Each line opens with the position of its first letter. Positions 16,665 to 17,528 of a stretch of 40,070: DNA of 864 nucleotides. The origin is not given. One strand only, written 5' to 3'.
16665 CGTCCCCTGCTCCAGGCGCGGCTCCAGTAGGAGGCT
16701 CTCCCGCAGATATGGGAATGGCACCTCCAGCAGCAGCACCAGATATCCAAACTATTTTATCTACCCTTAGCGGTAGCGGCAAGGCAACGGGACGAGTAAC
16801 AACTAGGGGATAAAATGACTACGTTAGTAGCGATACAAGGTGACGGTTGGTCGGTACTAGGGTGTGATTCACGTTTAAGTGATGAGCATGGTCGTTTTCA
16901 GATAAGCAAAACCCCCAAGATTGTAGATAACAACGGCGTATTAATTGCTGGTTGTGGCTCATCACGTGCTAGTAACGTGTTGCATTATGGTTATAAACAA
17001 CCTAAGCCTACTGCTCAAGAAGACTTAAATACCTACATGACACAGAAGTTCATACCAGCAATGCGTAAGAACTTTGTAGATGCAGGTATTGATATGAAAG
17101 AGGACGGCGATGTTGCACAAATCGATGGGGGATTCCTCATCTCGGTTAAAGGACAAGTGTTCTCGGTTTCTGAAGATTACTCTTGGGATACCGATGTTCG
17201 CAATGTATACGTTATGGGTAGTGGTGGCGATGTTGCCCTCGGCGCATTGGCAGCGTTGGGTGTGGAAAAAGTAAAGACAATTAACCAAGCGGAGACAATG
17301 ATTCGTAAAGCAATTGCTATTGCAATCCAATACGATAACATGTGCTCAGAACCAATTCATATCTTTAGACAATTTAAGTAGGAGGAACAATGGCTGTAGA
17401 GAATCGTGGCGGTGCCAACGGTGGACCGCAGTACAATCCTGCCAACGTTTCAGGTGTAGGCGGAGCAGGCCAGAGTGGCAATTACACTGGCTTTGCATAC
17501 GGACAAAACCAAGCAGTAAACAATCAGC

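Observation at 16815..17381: HslV/20S-proteasome-beta-like threonine peptidase where the prohead protease should be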

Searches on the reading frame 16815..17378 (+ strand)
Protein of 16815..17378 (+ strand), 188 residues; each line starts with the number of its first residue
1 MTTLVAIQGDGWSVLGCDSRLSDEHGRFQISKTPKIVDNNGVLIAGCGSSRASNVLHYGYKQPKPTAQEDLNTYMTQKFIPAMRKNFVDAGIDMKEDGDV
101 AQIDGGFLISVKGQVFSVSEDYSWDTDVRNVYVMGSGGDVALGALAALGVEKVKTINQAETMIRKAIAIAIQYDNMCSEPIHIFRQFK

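Call 3: search_protein_families(library=pfam, proteins=[window:16815-17378:+], max_evalue=1)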
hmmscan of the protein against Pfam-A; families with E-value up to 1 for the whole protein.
window:16815-17378:+ (188 aa): 1 family
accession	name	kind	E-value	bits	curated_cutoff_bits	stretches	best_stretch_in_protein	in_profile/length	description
PF00227.31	Proteasome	-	4.5e-06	26.9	22.4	1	2-182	5-185/189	Proteasome subunit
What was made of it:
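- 16815..17381 (+): Proteasome-beta/HslV/BPH-like Thr1 peptidase gene (188 aa, no propeptide, no C-terminal extension). Pfam PF00227 above its gathering score (call 3).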

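Call 4: search_protein_families(library=phrogs, proteins=[window:16815-17378:+], max_evalue=0.01)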
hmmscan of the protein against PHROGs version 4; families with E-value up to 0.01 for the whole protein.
window:16815-17378:+ (188 aa): 1 family
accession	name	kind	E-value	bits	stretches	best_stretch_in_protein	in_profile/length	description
phrog_1040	-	other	4.6e-23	83.2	1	1-185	14-155/277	peptidase HslV family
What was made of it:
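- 16815..17381 (+): PHROG 1040 at 4.6e-23 (call 4).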

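Call 5: search_solved_structures(query=window:16815-17378:+, max_evalue=10, show_alignments=3)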
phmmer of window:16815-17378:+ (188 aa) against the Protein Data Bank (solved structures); distinct sequences matched with E-value up to 10: 11.
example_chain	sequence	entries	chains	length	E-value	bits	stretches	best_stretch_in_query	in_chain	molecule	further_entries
3t4e_A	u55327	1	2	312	0.1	15.4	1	113-173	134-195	Quinate/shikimate dehydrogenase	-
1e68_A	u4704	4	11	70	0.42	13.4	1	106-161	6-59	AS-48 PROTEIN | PEPTIDE ANTIBIOTIC AS-48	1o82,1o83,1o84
4r3o_H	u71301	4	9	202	1.1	12.1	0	2-23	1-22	Proteasome subunit beta type-6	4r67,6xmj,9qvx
6r70_N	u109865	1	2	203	1.1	12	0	2-23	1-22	Proteasome subunit beta type-6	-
1iru_H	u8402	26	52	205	1.1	12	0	2-23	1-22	20S proteasome | PROTEASOME SUBUNIT BETA TYPE-6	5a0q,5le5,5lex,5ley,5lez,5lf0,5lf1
5vfo_N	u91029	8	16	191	1.2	11.9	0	2-23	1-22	Proteasome subunit beta type-6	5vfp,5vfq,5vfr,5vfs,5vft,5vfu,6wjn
3unf_N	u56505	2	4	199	1.4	11.7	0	2-24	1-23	Proteasome subunit beta type-9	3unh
8fz5_H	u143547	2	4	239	1.8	11.4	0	2-23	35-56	Proteasome subunit beta type-6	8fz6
22mm_N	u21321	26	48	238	1.8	11.3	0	2-23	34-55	Proteasome subunit beta type-6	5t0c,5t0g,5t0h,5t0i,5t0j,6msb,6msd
5gjq_a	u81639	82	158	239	1.8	11.3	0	2-23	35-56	Proteasome subunit beta type-6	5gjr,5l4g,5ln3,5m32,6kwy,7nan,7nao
1m4y_A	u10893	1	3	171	2.5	10.9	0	84-170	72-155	ATP-dependent protease hslV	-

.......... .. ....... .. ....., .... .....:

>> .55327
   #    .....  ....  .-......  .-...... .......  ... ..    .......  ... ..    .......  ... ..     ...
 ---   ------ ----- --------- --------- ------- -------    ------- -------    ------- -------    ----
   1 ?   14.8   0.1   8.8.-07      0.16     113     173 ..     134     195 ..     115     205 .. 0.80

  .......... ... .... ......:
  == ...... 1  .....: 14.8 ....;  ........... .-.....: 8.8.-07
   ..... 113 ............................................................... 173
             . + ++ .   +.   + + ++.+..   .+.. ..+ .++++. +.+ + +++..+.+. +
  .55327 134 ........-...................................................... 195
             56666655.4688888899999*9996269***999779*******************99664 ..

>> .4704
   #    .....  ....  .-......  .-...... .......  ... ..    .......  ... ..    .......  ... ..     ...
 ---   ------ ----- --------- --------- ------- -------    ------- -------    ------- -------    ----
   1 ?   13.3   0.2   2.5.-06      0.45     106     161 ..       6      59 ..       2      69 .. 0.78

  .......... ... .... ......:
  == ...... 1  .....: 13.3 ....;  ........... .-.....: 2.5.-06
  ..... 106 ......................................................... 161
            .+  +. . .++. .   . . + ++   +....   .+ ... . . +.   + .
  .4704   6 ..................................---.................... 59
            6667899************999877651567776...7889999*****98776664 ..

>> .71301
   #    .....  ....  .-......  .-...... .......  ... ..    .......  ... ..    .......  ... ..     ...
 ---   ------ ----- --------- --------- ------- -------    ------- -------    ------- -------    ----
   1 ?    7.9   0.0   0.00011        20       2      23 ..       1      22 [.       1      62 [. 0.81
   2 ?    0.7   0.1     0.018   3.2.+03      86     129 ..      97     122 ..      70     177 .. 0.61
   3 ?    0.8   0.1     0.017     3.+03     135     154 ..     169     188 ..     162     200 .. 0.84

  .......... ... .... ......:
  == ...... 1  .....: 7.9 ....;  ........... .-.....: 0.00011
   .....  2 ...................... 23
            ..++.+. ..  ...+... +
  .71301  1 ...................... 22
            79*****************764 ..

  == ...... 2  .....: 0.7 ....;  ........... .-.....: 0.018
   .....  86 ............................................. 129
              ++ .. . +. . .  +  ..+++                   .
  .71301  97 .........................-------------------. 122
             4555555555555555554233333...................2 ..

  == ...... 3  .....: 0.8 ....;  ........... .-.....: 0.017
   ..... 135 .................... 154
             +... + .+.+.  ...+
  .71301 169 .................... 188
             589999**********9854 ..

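Call 7: search_dna_similar(query=window:16815-17378:+, collection=phages, mode=protein, max_rows=40, max_evalue=0.001)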
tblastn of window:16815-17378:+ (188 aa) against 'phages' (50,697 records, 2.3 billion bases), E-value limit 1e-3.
Records with a match: 11; places in all: 11; records where one place covers at least 80% of the query: 4.
Best place of each record, by identity: <60% 11.
By first word of the organism name: Tenacibaculum 2; Arthrobacter 2; Microbacterium 2; Actinomycetia 1; Moorella 1; Xanthomonas 1; Psychrobacter 1; Caudovirales 1.
By host as written in the record: Tenacibaculum sp. 2; - 2; Arthrobacter globiformis B-2979 2; Microbacterium paraoxydans NRRL B-14843 2; Actinomycetia bacterium 1; Moorella thermoacetica DSM 103132 1; Xanthomonas citri 1.
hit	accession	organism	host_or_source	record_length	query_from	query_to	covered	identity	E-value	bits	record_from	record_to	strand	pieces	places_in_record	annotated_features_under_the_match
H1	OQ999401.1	Actinomycetia phage DSL-LC01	Actinomycetia bacterium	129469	1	186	99%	34.4%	5e-24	103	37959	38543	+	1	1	ATP-dependent protease subunit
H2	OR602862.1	Moorella phage MTATph1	Moorella thermoacetica DSM 103132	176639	1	186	99%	27.0%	1e-5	50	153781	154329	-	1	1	peptidase HslV family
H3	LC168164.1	Tenacibaculum phage pT24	Tenacibaculum sp.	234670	1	184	98%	26.0%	6e-9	60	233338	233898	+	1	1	hypothetical protein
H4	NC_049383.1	Tenacibaculum phage pT24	Tenacibaculum sp.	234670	1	184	98%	26.0%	6e-9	60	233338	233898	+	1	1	peptidase HslV family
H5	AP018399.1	Xanthomonas phage XacN1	Xanthomonas citri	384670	1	136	72%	28.3%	6e-6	51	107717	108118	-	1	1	hypothetical protein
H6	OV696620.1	Psychrobacter phage D'Alembert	French washed-rind cheese surface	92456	1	122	65%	30.3%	2e-9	61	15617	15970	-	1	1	Ntn_hydrolase-like protein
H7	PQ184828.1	Arthrobacter phage Pitbull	Arthrobacter globiformis B-2979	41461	1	136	72%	26.5%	1e-7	56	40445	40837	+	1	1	77: protease | 76: hypothetical protein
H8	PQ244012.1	Arthrobacter phage Hum25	Arthrobacter globiformis B-2979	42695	1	136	72%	25.7%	3e-7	55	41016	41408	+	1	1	81: protease | 80: hypothetical protein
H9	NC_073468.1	Microbacterium phage Pumpernickel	Microbacterium paraoxydans NRRL B-14843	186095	1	136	72%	24.6%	7e-5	48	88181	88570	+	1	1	135: protease | 134: ThyX-like thymidylate synthase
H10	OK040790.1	Microbacterium phage Pumpernickel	Microbacterium paraoxydans NRRL B-14843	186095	1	136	72%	24.6%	7e-5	48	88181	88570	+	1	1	135: protease | 134: ThyX-like thymidylate synthase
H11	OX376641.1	Caudovirales sp. ct2KA10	-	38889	1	136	72%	23.0%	1e-4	47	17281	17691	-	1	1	record has no annotation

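Call 14: find_homologous_proteins(query=window:16815-17378:+, max_evalue=0.001)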
Query window:16815-17378:+ (188 aa): 453 proteins with E <= 0.001 among 1201 candidates; the best 120 are listed.
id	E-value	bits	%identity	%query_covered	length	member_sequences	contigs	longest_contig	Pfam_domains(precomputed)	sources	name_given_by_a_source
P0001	1.6e-112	391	91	99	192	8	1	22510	PF00227.32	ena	-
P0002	4.0e-112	390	92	99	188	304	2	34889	-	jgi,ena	jgi:ATP-dependent protease HslVU (ClpYQ) peptidase subunit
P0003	4.1e-112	390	91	100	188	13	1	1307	PF00227.32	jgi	jgi:ATP-dependent protease HslVU (ClpYQ) peptidase subunit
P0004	1.1e-111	388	91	99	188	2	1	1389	PF00227.32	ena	-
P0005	1.4e-111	388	90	100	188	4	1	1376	PF00227.32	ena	-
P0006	1.9e-111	388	92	99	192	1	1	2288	PF00227.32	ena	-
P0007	2.0e-111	388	92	99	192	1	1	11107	PF00227.32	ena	-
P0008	2.7e-111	387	92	99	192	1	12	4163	PF00227.32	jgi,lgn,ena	jgi:ATP-dependent protease HslVU (ClpYQ) peptidase subunit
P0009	2.7e-111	387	92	99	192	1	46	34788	PF00227.32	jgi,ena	jgi:ATP-dependent protease HslVU (ClpYQ) peptidase subunit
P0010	2.7e-111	387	92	99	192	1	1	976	PF00227.32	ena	-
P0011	3.7e-111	387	91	99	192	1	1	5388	PF00227.32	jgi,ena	jgi:ATP-dependent protease HslVU (ClpYQ) peptidase subunit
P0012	3.7e-111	387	91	99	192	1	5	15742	PF00227.32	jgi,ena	jgi:ATP-dependent protease HslVU (ClpYQ) peptidase subunit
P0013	2.0e-110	384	90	99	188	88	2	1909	-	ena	-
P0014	2.6e-110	384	91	99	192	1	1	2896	PF00227.32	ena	-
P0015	2.6e-110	384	91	99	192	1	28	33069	PF00227.32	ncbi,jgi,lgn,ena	jgi:ATP-dependent protease HslVU (ClpYQ) peptidase subunit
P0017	5.0e-110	383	91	99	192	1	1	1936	PF00227.32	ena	-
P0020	4.6e-109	380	90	99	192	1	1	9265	PF00227.32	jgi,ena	jgi:ATP-dependent protease HslVU (ClpYQ) peptidase subunit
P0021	4.6e-109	380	90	99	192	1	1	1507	PF00227.32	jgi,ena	jgi:ATP-dependent protease HslVU (ClpYQ) peptidase subunit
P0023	6.5e-109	379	90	99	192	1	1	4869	PF00227.32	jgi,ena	jgi:ATP-dependent protease HslVU (ClpYQ) peptidase subunit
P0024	8.8e-109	379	89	99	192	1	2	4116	PF00227.32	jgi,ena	jgi:ATP-dependent protease HslVU (ClpYQ) peptidase subunit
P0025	1.2e-108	379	88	99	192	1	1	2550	PF00227.32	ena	-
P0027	2.3e-108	378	89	99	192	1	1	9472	PF00227.32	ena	-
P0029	2.3e-108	378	89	99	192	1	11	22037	PF00227.32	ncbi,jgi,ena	jgi:ATP-dependent protease HslVU (ClpYQ) peptidase subunit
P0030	2.3e-108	378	89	99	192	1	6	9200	PF00227.32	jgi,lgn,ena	jgi:ATP-dependent protease HslVU (ClpYQ) peptidase subunit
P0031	3.2e-108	377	88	99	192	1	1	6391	PF00227.32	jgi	jgi:ATP-dependent protease HslVU (ClpYQ) peptidase subunit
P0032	6.1e-108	376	89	99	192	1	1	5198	PF00227.32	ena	-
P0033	1.6e-107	375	89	99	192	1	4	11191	PF00227.32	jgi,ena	jgi:ATP-dependent protease HslVU (ClpYQ) peptidase subunit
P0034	4.4e-107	373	88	99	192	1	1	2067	PF00227.32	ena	-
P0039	4.2e-105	367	87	100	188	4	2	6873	PF00227.32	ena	-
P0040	7.0e-105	366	84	100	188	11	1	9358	PF00227.32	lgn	-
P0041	1.2e-104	366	87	99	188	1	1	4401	PF00227.32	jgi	jgi:ATP-dependent protease HslVU (ClpYQ) peptidase subunit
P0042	1.0e-102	359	82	99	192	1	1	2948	PF00227.32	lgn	-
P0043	1.6e-102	359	84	99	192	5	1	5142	PF00227.32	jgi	jgi:ATP-dependent protease HslVU (ClpYQ) peptidase subunit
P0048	3.6e-97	341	78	100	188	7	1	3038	PF00227.32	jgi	-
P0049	4.0e-97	341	79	99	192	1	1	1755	PF00227.32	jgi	jgi:ATP-dependent protease HslVU (ClpYQ) peptidase subunit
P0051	4.2e-96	338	79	100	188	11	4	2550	PF00227.32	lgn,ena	-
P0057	3.8e-92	325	77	100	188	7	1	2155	PF00227.32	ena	-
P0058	4.0e-92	325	73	100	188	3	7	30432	PF00227.32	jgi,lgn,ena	jgi:ATP-dependent protease HslVU (ClpYQ) peptidase subunit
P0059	9.8e-92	323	76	99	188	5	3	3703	PF00227.32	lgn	-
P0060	6.3e-91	321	75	99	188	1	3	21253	PF00227.32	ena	-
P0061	1.7e-90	319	73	100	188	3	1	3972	PF00227.32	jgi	-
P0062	4.7e-90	318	75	99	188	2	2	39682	PF00227.32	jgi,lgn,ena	jgi:ATP-dependent protease HslVU (ClpYQ) peptidase subunit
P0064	4.3e-85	302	71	100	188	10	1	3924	PF00227.32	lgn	-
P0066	4.8e-83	295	72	100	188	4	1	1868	PF00227.32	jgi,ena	jgi:ATP-dependent protease HslVU (ClpYQ) peptidase subunit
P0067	5.0e-83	295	70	100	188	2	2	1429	PF00227.32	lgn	-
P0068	6.8e-83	295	71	100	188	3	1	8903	PF00227.32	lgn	-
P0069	7.1e-83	295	70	100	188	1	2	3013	PF00227.32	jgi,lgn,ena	jgi:ATP-dependent protease HslVU (ClpYQ) peptidase subunit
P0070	1.4e-81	290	69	100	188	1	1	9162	PF00227.32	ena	-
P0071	2.4e-81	290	69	100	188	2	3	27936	PF00227.32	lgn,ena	-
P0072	3.4e-81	289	69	100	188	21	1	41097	PF00227.32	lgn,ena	-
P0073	9.2e-80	284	70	100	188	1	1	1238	PF00227.32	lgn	-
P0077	5.3e-69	249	61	99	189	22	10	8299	PF00227.32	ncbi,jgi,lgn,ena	jgi:ATP-dependent protease HslVU (ClpYQ) peptidase subunit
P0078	5.9e-69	249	59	99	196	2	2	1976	PF00227.32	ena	-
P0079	1.0e-68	248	60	99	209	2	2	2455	PF00227.32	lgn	-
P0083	3.6e-67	243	59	99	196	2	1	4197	PF00227.32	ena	-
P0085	2.1e-66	241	61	96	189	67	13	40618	-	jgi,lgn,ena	jgi:hypothetical protein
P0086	2.1e-66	241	62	96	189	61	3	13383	PF00227.32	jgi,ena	jgi:ATP-dependent protease HslVU (ClpYQ) peptidase subunit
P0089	4.0e-66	240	61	97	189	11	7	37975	PF00227.32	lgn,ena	-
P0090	4.0e-66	240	60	97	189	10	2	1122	PF00227.32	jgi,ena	jgi:ATP-dependent protease HslVU (ClpYQ) peptidase subunit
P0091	5.6e-66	240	59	96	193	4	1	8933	PF00227.32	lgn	-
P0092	6.0e-66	239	61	96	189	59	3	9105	PF00227.32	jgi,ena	-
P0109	4.0e-64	233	58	99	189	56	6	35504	PF00227.32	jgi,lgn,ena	jgi:ATP-dependent protease HslVU (ClpYQ) peptidase subunit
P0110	5.2e-64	233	59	96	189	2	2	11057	PF00227.32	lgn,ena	-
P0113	8.6e-64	232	59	96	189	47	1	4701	PF00227.32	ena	-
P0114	8.8e-64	232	59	99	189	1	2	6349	PF00227.32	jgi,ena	jgi:ATP-dependent protease HslVU (ClpYQ) peptidase subunit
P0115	1.1e-63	232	61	96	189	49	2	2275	PF00227.32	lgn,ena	-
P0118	2.2e-63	231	56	99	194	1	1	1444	PF00227.32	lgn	-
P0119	4.8e-63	230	59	99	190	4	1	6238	PF00227.32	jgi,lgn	jgi:ATP-dependent protease HslVU (ClpYQ) peptidase subunit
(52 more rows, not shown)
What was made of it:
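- Closest known: HslV. Same: This is the name given to the family by IMG and PHROGs (calls 4, 14).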

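Call 17: search_solved_structures(query=A1, max_evalue=1, show_alignments=3)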
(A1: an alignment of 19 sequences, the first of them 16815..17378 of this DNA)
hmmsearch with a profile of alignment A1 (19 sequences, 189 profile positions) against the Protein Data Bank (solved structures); distinct sequences matched with E-value up to 1: 93 (the best 60 are shown).
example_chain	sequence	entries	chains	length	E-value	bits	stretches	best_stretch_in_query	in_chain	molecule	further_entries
5ovu_A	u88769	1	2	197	6.7e-07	32.5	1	2-185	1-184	BETA-PROTEOBACTERIA PROTEASOME HOMOLOGUE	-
1m4y_A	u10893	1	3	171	7.3e-07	32.3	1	82-184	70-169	ATP-dependent protease hslV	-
2z3a_A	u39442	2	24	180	9.6e-07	32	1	2-183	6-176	ATP-dependent protease hslV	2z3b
1yyf_D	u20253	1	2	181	9.8e-07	31.9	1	2-183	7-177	ATP-dependent protease hslV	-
5ovs_A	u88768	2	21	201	2.2e-06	30.8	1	2-183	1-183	BPH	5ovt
1g3i_G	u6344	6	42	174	1.1e-05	28.5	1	126-183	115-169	ATP-DEPENDENT PROTEASE HSLV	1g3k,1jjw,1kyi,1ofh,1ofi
7qve_o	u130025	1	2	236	3.3e-05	27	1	2-56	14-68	Proteasome subunit beta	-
3ty6_A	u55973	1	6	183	5.4e-05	26.3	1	82-184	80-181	ATP-dependent protease subunit HslV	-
4hnz_A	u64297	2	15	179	8e-05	25.7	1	97-179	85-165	HslVU complex proteolytic subunit, putative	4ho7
8ysx_C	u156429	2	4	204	0.0001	25.3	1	126-181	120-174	Proteasome subunit beta type-8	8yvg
3unf_K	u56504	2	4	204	0.00011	25.3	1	128-181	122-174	Proteasome subunit beta type-8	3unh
8adn_K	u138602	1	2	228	0.00019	24.5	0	124-181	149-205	Proteasome subunit beta type-5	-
6kr1_A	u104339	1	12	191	0.00023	24.2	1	2-185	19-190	ATP-dependent protease subunit HslV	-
6kui_A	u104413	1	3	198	0.00027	24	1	2-185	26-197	ATP-dependent protease subunit HslV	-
7awe_L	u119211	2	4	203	0.00032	23.7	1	128-181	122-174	Proteasome subunit beta type-8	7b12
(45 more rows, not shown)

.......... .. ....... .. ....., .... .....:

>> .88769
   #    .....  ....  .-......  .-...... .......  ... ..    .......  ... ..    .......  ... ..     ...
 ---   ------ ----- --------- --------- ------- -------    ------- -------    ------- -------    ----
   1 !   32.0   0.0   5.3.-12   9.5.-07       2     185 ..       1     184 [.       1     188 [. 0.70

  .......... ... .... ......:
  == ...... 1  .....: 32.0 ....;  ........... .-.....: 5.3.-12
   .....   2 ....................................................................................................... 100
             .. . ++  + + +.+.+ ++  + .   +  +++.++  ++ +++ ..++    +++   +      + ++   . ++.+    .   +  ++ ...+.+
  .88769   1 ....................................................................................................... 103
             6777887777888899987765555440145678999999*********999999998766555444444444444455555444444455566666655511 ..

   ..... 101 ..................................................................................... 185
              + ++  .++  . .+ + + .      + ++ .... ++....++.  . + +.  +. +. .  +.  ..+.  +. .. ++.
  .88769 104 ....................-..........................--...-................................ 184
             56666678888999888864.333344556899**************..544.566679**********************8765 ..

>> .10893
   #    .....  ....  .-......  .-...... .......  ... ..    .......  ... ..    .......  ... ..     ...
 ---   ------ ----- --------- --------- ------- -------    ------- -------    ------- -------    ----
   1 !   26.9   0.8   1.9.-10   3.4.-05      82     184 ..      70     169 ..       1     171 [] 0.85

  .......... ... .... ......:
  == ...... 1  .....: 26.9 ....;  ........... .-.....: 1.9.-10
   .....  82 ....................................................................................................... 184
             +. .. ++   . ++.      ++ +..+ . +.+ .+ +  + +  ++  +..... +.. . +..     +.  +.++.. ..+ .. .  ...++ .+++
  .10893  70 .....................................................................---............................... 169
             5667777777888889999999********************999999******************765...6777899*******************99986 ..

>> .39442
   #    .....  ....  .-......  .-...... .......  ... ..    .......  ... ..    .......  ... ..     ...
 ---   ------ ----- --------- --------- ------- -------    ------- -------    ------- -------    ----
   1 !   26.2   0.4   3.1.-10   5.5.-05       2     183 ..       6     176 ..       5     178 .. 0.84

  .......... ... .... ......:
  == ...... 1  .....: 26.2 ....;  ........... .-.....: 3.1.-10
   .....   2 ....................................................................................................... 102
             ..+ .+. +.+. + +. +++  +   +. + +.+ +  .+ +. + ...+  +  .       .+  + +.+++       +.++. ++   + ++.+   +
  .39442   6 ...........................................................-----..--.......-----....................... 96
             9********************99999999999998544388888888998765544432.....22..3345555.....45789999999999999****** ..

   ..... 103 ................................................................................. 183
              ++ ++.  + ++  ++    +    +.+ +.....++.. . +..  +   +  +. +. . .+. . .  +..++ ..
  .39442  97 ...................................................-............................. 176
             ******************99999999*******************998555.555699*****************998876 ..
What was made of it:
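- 16917..16919 (+): Lys35 codon (equivalent of catalytic Lys33). Aligned to the Lys33 position of BPH and CodW by HMMER (call 17).
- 17082..17135 (+): Long acidic 'pore loop' between helix H2 and the next strand (residues 90-107, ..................). It aligns to the KEDEDD pore loop of BPH 5ovu (call 17).
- Closest known: BPH. Same: It is the best profile hit and aligns over the full length (call 17).
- Checked: A 19-sequence profile hits BPH (5ovu, E = 6.7e-7, full length) and HslV (1m4y, 2z3a, about 1e-6) in the PDB (call 17). HMMER alignments to BPH and to B. subtilis CodW place window Lys35 on the catalytic Lys33 (call 17).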

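Call 18: search_protein_families(library=ncbifam, proteins=[window:16815-17378:+], max_evalue=1)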
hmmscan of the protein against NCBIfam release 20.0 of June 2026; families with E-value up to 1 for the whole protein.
window:16815-17378:+ (188 aa): 5 families
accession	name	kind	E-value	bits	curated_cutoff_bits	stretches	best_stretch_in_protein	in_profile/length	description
TIGR03634.1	arc_protsome_B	equivalog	0.003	17.2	224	1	2-183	2-177/185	archaeal proteasome endopeptidase complex subunit beta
NF003964.0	PRK05456.1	equivalog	0.0062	16.2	137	1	99-172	94-164/179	ATP-dependent protease subunit HslV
TIGR03692.1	ATP_dep_HslV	equivalog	0.01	15.5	157.75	1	83-172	71-157/171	HslVU peptidase proteolytic subunit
NF009282.1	PRK12642.1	equivalog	0.033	13.5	242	0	5-45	79-120/239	flagellar basal-body rod protein FlgF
TIGR02490.1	flgF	equivalog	0.072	12.6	178.5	1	5-109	77-125/218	flagellar basal-body rod protein FlgF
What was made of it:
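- On HslV proper (peptidase of HslUV): 15.5 bits against 157.75, and 16.2 bits against 137 (call 18).
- Closest known: HslV. Different: It scores 15.5-16.2 bits against equivalog cut-offs of 137-158 (call 18).
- NCBIfam HslV equivalog models score 15.5-16.2 bits against cut-offs of 137-158 (call 18).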
